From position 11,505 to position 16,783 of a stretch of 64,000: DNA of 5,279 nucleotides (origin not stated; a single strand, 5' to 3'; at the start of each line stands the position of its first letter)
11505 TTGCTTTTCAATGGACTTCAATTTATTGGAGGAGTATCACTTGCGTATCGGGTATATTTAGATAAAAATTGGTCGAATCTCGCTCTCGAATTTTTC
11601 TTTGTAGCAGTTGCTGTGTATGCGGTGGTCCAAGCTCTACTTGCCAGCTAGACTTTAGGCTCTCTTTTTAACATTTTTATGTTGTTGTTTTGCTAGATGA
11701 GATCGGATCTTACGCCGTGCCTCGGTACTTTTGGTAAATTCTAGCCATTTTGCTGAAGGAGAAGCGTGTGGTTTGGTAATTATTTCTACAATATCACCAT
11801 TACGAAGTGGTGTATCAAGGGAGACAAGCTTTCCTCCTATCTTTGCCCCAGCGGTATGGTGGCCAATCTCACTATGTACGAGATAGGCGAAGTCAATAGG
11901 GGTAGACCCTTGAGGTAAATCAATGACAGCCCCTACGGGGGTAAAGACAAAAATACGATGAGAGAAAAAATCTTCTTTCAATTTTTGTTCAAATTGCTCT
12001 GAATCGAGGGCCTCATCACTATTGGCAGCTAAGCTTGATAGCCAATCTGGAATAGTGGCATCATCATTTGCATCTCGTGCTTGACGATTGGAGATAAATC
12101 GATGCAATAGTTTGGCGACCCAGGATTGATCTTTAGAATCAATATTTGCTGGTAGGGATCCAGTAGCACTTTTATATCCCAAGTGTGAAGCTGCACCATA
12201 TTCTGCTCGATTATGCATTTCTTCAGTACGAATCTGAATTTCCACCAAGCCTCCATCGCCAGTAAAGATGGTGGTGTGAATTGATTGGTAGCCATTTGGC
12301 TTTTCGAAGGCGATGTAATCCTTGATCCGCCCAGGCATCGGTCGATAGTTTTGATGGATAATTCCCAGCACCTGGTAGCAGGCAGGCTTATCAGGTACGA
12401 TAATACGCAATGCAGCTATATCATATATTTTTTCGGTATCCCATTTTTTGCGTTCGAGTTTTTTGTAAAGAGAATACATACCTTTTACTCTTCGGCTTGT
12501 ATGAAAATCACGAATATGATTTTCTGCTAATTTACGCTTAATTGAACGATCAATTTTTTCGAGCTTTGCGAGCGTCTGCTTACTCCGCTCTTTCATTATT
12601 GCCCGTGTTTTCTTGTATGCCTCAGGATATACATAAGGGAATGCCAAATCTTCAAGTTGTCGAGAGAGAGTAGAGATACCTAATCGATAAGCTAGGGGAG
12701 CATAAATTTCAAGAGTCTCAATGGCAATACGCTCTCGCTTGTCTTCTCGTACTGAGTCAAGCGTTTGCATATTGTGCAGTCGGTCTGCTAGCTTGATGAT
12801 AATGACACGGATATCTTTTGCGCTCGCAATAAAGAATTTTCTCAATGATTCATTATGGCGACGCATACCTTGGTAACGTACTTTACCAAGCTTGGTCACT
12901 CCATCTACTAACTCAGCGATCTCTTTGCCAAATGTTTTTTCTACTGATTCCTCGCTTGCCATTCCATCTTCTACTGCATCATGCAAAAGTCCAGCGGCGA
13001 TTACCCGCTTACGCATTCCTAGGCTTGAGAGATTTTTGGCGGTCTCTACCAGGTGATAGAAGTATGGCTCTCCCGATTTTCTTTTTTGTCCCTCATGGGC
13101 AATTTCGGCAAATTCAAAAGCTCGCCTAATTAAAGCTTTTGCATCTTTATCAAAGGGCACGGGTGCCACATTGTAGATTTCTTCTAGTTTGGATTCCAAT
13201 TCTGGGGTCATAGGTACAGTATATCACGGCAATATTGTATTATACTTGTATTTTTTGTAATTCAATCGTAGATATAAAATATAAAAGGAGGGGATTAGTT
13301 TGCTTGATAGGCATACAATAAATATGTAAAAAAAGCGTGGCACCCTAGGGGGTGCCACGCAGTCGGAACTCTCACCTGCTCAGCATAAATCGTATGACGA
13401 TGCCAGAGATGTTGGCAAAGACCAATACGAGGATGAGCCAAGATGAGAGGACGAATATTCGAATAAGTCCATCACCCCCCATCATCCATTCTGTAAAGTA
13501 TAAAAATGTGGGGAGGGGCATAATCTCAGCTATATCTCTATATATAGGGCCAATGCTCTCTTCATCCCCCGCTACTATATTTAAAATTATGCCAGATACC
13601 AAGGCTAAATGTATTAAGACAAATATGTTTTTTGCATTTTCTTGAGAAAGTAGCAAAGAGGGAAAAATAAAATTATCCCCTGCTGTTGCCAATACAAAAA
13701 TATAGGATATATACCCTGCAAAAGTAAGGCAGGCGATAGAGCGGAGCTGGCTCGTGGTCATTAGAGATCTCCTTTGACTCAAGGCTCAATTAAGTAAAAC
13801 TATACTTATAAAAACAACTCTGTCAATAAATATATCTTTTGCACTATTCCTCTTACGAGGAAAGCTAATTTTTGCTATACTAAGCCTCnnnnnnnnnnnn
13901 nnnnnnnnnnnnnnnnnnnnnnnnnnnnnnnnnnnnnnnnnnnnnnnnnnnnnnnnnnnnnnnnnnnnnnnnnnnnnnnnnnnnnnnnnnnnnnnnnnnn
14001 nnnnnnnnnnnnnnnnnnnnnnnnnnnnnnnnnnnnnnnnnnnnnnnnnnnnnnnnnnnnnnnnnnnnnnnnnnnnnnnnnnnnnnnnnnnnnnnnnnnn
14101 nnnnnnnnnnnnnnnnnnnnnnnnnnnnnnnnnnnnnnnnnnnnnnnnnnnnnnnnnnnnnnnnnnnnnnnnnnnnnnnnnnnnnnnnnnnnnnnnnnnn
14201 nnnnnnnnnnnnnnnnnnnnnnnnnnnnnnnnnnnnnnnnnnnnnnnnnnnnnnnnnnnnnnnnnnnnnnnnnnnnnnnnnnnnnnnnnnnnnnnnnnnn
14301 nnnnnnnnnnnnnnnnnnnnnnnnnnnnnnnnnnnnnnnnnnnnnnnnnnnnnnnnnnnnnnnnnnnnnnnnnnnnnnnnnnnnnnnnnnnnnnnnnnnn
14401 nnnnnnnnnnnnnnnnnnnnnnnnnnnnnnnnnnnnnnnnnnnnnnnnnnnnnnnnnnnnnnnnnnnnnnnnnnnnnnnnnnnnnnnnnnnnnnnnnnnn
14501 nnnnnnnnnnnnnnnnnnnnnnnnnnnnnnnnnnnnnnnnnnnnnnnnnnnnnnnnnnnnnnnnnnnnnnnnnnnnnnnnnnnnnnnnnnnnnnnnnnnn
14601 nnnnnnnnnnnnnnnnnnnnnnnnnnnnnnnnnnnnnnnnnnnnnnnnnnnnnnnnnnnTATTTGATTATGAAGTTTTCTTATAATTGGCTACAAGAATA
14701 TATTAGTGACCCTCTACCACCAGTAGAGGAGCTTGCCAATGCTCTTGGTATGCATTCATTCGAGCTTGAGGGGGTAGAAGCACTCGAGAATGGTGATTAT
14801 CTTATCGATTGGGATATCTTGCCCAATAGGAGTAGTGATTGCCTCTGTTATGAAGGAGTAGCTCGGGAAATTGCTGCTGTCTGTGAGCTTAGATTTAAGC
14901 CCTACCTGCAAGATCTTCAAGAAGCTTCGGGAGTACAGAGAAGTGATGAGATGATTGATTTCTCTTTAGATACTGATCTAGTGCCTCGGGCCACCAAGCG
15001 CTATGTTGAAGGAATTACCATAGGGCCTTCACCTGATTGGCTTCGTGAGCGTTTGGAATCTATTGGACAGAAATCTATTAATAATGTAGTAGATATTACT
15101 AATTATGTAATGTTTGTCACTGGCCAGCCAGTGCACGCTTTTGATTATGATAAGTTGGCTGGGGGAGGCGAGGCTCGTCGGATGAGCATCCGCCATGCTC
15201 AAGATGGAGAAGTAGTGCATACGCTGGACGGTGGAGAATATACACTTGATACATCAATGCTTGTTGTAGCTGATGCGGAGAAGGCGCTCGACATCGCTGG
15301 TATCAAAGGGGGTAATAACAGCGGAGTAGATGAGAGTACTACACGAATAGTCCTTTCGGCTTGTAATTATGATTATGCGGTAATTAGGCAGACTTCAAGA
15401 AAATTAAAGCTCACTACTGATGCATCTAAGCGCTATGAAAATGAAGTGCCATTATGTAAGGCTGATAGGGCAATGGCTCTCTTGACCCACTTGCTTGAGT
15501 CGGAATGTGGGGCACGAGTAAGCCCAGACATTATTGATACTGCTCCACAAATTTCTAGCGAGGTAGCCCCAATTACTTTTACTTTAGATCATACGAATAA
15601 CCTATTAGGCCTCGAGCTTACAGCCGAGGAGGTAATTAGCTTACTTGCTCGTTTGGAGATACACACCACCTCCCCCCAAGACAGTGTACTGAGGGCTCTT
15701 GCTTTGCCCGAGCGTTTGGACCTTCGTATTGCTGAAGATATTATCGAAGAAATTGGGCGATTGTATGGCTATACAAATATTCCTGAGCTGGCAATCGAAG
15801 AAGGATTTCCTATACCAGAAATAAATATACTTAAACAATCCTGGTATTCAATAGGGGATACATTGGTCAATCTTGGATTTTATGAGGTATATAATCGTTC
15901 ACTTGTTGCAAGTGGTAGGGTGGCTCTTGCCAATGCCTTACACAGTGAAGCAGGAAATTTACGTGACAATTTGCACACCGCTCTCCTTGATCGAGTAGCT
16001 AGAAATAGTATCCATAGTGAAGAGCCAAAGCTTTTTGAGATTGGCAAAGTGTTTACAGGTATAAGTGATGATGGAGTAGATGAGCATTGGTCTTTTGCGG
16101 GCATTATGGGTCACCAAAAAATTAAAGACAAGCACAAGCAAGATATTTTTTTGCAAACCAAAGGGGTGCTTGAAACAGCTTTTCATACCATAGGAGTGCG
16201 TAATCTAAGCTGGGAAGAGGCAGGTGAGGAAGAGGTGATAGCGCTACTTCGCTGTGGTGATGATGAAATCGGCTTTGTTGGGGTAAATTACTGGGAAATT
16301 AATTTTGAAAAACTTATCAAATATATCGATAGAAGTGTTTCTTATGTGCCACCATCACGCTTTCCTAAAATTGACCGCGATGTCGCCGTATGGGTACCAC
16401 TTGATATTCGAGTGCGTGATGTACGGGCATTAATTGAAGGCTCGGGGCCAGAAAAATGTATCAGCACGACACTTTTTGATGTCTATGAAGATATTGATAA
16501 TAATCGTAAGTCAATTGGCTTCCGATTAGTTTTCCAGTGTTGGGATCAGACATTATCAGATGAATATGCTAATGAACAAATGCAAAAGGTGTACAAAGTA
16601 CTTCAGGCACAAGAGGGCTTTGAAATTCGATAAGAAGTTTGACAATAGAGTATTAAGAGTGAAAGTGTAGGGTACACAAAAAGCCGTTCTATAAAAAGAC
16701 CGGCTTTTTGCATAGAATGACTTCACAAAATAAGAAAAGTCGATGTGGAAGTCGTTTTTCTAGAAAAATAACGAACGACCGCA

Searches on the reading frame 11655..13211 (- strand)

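Call 32: search_protein_families(library=pfam, proteins=[window:11655-13211:-], max_evalue=0.0001)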
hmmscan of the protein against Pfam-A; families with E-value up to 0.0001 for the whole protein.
window:11655-13211:- (518 aa): 4 families
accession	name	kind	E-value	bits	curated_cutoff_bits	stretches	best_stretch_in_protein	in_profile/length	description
PF13328.12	HD_4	-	1.7e-44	151.7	27.2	1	31-179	1-155/156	HD domain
PF04607.23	RelA_SpoT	-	6e-38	130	27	1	241-349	2-111/113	Region found in RelA / SpoT proteins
PF02824.27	TGS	-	1.5e-22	79.8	22.2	1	420-479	1-60/60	TGS domain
PF01966.28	HD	-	5.8e-10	39.9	22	1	50-148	1-116/116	HD domain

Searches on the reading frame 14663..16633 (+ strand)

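Call 32: search_protein_families(library=pfam, proteins=[window:14663-16633:+], max_evalue=0.0001)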
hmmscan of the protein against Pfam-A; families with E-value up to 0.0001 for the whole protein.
window:14663-16633:+ (656 aa): 4 families
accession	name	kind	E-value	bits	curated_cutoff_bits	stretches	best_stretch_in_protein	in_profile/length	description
PF03483.22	B3_4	-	4.8e-56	189.5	29.3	1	107-283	2-174/174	B3/4 domain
PF03147.19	FDX-ACB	-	8.8e-20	71.4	31.1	1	565-656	1-94/94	Ferredoxin-fold anticodon binding domain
PF17759.6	tRNA_synthFbeta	-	3.5e-17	63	22.4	1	397-540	25-191/214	Phenylalanyl tRNA synthetase beta chain CLM domain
PF03484.21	B5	-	2.5e-15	56.8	28.6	1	304-370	1-67/67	tRNA synthetase B5 domain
